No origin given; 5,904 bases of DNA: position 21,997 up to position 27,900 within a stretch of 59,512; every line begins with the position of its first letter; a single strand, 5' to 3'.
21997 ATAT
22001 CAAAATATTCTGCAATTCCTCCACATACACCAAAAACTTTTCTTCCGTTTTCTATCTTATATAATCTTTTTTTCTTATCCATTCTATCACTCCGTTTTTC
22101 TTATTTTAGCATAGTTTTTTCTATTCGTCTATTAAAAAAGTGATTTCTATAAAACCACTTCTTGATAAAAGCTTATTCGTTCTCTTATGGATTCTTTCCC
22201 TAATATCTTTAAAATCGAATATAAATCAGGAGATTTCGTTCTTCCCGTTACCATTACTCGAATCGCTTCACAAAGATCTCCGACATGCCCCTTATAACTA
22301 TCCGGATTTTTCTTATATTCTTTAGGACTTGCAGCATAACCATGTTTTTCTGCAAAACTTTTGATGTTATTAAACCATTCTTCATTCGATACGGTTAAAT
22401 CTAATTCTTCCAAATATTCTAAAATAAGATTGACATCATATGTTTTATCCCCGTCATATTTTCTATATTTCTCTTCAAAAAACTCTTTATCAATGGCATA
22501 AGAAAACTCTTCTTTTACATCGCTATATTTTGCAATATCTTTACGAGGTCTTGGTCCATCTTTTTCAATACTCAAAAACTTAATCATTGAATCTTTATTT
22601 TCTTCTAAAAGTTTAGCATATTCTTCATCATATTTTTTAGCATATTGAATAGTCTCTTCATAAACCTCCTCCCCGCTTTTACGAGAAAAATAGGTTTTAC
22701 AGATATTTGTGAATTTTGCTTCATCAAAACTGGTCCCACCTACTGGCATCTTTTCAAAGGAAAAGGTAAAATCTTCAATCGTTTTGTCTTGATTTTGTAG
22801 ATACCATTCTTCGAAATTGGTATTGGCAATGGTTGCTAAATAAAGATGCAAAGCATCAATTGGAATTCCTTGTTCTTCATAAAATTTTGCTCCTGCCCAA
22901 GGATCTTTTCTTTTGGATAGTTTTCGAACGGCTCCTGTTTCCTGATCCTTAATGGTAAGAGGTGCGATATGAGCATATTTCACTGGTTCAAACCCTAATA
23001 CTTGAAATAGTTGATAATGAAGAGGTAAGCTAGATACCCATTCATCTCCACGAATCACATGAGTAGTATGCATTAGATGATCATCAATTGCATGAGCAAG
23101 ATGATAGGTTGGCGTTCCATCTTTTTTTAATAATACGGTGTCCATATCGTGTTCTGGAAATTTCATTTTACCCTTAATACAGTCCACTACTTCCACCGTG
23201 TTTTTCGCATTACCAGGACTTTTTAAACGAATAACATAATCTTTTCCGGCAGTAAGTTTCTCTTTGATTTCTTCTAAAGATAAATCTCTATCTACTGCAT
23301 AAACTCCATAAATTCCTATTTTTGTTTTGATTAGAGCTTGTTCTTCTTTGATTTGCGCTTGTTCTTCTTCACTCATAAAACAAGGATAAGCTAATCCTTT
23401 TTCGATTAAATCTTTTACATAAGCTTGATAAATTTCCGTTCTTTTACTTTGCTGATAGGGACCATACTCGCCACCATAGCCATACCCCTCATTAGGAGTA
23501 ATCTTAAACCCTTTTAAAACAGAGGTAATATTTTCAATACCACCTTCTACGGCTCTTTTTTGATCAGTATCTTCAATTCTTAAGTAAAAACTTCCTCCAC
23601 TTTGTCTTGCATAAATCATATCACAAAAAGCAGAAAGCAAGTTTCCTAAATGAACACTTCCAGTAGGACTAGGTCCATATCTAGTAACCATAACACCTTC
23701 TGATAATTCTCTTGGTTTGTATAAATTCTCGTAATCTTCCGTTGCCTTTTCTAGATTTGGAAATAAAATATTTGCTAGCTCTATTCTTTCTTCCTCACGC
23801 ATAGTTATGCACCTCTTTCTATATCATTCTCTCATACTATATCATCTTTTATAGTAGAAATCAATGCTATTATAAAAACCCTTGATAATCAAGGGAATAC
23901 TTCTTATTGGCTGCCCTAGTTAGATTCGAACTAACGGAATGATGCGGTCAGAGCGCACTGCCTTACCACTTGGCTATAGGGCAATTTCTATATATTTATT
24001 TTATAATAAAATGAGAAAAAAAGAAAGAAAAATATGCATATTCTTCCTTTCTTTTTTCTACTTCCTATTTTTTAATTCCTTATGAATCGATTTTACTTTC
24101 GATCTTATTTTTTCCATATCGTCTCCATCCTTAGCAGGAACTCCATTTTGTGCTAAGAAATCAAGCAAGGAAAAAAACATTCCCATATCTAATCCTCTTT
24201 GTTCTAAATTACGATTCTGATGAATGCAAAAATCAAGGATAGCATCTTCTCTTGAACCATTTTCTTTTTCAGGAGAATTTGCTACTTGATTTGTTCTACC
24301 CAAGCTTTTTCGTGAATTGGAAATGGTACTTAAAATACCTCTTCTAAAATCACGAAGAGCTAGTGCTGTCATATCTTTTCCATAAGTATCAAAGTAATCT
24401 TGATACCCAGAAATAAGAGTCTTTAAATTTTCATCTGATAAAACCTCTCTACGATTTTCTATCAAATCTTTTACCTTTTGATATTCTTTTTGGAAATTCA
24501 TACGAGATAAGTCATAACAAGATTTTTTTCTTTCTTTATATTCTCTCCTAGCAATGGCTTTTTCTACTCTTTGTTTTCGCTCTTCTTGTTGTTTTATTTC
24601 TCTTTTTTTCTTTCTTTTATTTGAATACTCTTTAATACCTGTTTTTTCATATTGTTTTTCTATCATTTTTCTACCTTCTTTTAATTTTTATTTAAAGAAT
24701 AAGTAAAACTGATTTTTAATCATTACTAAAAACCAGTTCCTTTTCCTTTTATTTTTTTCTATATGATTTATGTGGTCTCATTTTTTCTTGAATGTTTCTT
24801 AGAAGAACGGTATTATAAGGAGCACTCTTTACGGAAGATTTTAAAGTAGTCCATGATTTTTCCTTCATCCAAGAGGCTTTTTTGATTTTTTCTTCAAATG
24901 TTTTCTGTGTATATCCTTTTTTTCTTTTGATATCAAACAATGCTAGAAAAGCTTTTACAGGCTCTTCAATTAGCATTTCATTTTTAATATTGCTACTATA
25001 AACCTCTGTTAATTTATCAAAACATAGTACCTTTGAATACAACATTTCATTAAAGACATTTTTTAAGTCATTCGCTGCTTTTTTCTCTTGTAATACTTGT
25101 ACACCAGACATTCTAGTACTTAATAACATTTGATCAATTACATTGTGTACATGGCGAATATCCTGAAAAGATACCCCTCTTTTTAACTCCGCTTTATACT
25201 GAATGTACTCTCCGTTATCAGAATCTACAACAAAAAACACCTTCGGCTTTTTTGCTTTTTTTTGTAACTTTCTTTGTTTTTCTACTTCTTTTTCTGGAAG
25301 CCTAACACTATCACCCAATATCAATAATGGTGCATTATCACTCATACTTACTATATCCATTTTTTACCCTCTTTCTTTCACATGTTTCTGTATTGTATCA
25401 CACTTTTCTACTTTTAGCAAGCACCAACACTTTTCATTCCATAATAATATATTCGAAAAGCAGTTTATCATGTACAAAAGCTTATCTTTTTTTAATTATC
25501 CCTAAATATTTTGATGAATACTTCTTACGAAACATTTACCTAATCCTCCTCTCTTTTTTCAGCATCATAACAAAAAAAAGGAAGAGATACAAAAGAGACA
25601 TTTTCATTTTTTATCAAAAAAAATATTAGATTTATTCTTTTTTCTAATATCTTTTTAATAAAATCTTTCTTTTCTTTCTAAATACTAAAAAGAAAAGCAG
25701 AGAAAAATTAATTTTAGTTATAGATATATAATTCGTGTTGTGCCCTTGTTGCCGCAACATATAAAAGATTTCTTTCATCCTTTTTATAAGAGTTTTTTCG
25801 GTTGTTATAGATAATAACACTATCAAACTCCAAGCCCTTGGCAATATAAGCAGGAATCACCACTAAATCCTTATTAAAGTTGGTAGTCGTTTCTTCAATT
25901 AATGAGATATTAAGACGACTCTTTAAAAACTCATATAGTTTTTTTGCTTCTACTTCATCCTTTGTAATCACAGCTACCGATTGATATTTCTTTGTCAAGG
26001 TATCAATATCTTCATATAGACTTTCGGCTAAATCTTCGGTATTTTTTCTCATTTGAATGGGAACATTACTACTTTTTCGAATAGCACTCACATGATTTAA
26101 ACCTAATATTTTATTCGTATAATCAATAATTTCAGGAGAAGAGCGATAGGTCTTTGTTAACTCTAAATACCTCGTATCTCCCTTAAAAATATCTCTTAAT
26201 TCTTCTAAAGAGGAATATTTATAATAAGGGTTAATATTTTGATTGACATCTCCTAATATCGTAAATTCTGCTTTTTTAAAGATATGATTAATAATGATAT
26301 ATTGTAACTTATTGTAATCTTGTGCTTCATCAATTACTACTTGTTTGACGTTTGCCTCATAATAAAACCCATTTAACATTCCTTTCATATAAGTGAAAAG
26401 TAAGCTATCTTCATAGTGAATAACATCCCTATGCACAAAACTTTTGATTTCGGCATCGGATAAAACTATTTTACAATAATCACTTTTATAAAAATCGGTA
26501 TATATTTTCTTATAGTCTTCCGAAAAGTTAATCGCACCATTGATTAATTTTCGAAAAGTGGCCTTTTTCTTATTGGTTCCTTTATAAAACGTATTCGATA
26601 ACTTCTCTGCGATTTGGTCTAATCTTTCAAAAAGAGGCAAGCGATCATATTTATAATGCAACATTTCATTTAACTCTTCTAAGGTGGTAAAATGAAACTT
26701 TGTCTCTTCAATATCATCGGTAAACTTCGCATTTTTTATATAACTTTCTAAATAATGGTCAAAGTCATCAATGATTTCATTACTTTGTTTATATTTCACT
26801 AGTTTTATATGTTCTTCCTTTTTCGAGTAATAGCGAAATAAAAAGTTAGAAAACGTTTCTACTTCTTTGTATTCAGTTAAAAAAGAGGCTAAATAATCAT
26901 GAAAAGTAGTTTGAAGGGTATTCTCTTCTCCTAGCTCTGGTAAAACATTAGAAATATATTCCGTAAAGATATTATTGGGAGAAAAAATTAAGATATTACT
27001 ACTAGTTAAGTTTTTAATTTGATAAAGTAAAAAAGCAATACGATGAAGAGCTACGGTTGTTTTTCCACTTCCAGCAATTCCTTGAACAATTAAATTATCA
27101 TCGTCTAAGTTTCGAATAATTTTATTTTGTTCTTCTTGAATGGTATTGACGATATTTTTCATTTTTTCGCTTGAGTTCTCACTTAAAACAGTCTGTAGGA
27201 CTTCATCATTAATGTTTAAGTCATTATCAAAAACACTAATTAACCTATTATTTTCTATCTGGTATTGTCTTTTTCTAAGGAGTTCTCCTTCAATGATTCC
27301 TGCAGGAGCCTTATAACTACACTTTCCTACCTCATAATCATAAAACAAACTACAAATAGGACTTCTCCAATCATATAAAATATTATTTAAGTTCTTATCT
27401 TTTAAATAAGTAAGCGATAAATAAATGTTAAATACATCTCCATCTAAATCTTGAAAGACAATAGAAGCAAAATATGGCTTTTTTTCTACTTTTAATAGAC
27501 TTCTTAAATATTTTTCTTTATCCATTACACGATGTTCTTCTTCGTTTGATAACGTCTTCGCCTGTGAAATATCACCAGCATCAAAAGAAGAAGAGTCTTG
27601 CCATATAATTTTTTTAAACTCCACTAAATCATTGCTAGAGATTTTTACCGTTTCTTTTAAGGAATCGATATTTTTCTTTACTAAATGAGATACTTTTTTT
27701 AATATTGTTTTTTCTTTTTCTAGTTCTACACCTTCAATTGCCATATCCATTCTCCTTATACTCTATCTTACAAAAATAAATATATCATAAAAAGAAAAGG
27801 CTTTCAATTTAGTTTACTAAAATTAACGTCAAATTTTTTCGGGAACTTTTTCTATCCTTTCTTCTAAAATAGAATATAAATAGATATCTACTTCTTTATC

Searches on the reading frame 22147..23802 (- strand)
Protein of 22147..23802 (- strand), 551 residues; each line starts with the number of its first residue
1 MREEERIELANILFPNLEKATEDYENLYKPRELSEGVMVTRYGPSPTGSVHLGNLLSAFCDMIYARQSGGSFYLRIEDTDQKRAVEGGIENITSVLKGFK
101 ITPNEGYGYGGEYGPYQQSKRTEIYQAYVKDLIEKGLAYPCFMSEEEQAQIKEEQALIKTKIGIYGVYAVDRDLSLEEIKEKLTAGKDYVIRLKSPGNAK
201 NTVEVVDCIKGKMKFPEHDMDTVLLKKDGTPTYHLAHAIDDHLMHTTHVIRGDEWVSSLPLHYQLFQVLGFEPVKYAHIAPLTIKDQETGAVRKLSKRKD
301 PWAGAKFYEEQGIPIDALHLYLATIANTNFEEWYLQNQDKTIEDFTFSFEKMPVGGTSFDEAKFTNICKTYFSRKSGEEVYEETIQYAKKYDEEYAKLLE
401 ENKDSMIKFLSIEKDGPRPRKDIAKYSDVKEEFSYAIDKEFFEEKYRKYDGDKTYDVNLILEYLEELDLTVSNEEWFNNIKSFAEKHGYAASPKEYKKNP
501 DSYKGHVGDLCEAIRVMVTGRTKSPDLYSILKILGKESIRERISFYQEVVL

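Call 84: search_protein_families(library=pfam, max_evalue=0.0001, proteins=[window:22147-23802:-])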
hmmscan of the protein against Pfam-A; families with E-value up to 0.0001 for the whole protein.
window:22147-23802:- (551 aa): 2 families
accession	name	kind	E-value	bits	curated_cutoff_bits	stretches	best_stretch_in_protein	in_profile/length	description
PF00749.27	tRNA-synt_1c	-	2.8e-66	224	23.4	1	39-345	3-295/314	tRNA synthetases class I (E and Q), catalytic domain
PF19269.4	Anticodon_2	-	4.6e-12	47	23.6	1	507-544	101-138/141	Anticodon binding domain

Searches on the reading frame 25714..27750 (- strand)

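Call 84: search_protein_families(library=pfam, max_evalue=0.0001, proteins=[window:25714-27750:-])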
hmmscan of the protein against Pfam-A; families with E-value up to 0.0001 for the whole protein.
window:25714-27750:- (678 aa): 8 families
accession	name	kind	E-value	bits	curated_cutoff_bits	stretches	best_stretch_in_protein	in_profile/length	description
PF00580.27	UvrD-helicase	-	3.2e-17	63.5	23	1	205-506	2-252/271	UvrD/REP helicase N-terminal domain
PF13361.12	UvrD_C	-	2.8e-11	43.9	25.6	1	631-676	289-345/350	UvrD-like helicase C-terminal domain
PF01443.25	Viral_helicase1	-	4.6e-11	43.4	21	1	586-678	136-228/228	Viral superfamily 1 RNA helicase core domain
PF13538.12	UvrD_C_2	-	8.9e-11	41.9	27.4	1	631-677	4-52/52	UvrD-like helicase C-terminal domain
PF13245.12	AAA_19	-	1.3e-10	42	25.1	1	208-506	1-130/134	AAA domain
PF00270.35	DEAD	-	1.2e-06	28.7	26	0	207-336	3-132/167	DEAD/DEAH box helicase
PF02562.22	PhoH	-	1.5e-06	28.3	27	0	469-526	121-179/205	PhoH-like protein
PF09848.15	SLFN-g3_helicase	-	7.1e-06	26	24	0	452-596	63-223/354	Schlafen group 3, DNA/RNA helicase domain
